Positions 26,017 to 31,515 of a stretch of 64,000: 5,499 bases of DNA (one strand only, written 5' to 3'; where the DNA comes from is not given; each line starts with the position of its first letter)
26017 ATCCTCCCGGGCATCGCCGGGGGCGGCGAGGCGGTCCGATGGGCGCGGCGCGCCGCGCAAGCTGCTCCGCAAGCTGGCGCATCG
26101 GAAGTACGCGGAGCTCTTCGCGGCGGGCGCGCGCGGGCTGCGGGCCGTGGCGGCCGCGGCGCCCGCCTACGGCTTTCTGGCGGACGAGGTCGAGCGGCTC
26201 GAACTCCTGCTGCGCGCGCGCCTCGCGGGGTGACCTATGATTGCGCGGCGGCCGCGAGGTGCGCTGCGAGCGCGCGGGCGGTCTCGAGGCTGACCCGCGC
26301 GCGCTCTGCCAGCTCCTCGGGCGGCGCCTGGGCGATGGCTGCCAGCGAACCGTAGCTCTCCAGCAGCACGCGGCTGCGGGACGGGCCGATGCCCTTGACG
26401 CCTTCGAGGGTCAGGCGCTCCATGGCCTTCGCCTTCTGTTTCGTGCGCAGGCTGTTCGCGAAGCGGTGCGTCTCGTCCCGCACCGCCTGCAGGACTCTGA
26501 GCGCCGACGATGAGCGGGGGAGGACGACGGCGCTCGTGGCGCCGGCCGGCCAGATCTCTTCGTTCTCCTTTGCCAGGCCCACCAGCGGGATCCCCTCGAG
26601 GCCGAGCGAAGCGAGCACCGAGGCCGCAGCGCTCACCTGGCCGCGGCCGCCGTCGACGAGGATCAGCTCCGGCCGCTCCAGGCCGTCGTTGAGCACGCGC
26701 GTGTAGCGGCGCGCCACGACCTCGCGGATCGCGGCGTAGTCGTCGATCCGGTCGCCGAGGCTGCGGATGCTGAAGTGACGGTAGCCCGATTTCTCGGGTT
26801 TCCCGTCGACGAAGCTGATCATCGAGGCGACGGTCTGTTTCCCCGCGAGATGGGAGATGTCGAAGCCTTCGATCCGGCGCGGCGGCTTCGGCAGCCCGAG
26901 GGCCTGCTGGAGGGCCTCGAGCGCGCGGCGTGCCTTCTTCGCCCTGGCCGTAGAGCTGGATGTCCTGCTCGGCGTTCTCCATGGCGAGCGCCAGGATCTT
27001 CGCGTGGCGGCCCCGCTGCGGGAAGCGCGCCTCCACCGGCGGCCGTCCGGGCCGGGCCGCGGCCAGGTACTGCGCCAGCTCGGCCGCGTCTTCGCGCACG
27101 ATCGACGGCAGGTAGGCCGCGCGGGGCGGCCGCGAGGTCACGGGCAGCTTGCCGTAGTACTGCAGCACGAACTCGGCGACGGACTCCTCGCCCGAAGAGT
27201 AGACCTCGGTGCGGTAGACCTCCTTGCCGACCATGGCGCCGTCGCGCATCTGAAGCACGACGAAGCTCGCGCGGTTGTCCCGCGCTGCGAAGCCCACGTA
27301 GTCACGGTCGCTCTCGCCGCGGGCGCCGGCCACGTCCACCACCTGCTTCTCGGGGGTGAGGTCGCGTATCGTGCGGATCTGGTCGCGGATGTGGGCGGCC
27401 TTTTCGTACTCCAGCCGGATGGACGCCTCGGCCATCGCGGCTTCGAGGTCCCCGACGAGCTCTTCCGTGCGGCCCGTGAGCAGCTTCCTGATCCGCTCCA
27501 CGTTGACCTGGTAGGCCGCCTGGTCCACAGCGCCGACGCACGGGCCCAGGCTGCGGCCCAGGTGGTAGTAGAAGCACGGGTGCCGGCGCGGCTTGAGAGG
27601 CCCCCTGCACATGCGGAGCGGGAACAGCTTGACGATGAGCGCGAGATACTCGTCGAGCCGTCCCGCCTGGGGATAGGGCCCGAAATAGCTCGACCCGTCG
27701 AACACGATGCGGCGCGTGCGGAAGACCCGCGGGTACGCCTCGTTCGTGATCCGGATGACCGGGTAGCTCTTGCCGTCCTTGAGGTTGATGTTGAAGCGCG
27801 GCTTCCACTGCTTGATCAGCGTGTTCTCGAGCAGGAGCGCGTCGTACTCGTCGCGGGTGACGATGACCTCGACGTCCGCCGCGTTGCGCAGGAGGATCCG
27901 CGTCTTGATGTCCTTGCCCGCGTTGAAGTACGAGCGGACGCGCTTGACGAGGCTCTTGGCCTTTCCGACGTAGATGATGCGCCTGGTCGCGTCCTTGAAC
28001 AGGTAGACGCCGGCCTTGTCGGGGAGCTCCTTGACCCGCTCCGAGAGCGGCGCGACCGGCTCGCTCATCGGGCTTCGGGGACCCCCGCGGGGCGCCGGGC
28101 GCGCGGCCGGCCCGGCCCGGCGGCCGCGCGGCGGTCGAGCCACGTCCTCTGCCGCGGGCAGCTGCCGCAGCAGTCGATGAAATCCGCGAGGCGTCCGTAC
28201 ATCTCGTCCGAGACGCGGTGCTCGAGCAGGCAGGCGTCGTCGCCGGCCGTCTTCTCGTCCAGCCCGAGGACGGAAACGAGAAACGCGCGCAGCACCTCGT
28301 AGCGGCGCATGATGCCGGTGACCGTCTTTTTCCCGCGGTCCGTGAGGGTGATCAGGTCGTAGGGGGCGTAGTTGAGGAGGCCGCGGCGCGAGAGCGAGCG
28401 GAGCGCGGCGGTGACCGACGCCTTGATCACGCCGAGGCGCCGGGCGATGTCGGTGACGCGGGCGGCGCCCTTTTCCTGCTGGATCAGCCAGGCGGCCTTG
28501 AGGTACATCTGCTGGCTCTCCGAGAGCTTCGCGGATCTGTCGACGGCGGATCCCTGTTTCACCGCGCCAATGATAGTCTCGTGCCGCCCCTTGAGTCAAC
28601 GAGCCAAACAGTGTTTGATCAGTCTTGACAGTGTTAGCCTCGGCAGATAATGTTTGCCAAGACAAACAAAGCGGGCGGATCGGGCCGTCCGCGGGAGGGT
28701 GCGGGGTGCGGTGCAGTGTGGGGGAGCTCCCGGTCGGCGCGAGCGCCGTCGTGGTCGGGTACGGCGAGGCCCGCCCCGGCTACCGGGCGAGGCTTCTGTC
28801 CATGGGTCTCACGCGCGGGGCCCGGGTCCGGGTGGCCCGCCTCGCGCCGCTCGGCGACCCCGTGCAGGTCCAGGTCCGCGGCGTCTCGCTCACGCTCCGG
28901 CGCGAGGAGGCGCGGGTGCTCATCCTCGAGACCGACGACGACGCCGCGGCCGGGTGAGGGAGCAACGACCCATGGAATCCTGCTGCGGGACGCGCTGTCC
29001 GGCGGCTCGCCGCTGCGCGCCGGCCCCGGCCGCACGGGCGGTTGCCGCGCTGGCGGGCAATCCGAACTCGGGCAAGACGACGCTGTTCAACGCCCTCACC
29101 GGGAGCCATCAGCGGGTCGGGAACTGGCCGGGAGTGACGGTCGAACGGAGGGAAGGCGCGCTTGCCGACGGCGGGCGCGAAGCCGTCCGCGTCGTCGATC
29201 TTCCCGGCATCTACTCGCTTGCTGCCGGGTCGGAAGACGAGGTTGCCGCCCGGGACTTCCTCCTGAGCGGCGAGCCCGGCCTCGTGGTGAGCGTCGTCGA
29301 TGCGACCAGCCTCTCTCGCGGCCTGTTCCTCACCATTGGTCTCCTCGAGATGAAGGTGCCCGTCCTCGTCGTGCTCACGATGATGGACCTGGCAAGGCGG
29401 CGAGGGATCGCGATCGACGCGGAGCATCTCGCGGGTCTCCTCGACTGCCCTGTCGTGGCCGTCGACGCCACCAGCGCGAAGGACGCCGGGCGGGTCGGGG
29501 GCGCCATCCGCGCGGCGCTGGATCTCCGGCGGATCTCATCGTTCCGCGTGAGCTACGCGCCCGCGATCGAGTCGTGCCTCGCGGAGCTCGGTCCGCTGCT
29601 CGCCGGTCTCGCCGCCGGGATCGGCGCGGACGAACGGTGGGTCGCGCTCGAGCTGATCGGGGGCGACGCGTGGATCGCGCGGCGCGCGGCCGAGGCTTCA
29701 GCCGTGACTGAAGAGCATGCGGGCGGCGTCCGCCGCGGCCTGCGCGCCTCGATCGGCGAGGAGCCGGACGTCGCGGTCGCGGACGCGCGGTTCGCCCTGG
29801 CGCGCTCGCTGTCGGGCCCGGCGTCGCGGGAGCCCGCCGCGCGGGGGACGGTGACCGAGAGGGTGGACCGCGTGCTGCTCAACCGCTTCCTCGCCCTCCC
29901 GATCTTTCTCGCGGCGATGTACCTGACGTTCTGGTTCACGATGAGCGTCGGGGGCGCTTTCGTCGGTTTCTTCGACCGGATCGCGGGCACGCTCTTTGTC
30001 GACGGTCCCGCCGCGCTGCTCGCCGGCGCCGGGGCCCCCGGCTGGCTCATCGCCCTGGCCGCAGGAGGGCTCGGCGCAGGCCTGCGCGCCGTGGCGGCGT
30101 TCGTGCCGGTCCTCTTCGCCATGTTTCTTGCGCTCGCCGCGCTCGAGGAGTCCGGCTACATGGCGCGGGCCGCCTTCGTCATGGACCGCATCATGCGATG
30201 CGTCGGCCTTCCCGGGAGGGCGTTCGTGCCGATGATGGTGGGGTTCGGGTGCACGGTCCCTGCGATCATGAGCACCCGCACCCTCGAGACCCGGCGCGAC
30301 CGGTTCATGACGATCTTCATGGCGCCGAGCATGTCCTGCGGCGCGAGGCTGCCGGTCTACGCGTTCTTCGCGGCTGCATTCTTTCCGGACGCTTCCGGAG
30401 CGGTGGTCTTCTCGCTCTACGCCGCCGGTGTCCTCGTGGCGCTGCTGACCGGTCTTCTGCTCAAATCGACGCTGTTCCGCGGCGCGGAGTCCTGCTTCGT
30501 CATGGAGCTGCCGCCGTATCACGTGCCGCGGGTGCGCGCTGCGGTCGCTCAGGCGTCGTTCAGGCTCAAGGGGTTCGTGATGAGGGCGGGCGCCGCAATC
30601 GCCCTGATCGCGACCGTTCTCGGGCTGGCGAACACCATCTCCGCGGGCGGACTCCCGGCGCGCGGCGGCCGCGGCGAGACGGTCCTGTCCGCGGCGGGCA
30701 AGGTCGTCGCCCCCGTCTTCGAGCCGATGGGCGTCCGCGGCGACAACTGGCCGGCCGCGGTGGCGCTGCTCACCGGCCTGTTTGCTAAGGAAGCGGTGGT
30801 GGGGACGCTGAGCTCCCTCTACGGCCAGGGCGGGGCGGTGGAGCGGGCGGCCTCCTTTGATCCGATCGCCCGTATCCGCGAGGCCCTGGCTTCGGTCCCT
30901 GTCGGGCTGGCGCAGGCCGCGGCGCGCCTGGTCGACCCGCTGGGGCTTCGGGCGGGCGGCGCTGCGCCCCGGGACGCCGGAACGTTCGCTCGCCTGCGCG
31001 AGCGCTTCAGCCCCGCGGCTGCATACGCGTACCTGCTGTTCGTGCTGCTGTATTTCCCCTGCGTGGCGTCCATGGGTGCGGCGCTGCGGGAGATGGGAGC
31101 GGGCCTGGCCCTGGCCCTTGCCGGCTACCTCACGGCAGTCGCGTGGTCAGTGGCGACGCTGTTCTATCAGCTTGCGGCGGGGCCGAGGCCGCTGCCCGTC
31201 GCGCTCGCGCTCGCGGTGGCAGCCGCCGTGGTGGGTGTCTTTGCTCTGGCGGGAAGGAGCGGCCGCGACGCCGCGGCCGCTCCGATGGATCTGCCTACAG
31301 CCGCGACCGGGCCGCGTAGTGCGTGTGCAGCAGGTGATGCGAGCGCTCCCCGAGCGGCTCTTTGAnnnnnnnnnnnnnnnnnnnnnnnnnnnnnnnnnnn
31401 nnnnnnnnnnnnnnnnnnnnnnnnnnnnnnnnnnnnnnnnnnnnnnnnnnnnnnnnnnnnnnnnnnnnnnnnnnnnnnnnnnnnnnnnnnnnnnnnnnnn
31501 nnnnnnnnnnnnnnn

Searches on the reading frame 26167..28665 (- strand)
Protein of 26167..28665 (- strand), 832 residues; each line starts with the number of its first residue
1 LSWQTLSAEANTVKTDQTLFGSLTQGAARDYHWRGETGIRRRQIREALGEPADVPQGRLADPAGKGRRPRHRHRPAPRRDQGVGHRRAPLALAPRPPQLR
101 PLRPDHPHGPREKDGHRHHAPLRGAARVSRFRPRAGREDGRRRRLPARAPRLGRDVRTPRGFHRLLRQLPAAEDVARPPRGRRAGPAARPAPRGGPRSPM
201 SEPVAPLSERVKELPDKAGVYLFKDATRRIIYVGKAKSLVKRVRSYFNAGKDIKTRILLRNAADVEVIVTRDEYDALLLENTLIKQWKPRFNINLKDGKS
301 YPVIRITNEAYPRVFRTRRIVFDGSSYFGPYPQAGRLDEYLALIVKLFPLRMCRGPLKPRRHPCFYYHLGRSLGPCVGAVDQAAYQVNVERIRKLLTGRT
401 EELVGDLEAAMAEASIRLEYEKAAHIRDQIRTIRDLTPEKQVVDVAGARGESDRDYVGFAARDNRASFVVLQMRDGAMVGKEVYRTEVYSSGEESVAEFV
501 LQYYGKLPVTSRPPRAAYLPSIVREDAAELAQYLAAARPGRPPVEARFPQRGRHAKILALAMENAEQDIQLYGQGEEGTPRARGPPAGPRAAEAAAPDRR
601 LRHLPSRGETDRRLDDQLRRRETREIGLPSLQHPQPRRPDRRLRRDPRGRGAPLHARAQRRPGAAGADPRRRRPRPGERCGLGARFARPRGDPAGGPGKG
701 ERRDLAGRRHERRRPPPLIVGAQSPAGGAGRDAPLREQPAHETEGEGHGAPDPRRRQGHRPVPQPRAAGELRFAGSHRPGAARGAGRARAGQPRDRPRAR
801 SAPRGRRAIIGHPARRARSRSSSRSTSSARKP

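Call 51: search_protein_families(library=pfam, proteins=[window:26167-28665:-], max_evalue=0.000001)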
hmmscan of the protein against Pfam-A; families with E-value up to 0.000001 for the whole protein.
window:26167-28665:- (832 aa): 3 families
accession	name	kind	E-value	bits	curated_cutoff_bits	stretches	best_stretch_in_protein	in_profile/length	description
PF22920.2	UvrC_RNaseH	-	4.8e-17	62.4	24.3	1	453-570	1-114/116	UvrC Ribonuclease H-like domain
PF01541.30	GIY-YIG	-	1.7e-08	35.1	22.6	1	218-289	2-74/78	GIY-YIG catalytic domain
PF02151.25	UVR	-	7.7e-07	29.1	21.5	0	401-435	1-35/36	UvrB/uvrC motif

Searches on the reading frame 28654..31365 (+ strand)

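Call 51: search_protein_families(library=pfam, proteins=[window:28654-31365:+], max_evalue=0.000001)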
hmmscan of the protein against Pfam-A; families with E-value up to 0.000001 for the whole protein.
window:28654-31365:+ (903 aa): 5 families
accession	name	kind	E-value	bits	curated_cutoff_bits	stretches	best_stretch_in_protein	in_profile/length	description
PF02421.24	FeoB_N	-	2.5e-55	186.7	27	1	131-279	3-150/156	Ferrous iron transport protein B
PF07670.19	Gate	-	8.5e-35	119.8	29.6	2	483-575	4-103/104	Nucleoside recognition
PF07664.17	FeoB_C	-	1.2e-17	63.8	26.6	1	585-632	1-49/54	Ferrous iron transport protein B C terminus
PF01926.29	MMR_HSR1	-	3.5e-17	63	21.9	1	131-241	2-111/113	50S ribosome-binding GTPase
PF17910.6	FeoB_Cyto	-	1.4e-07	32.3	23.4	1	301-386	1-84/90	FeoB cytosolic helical domain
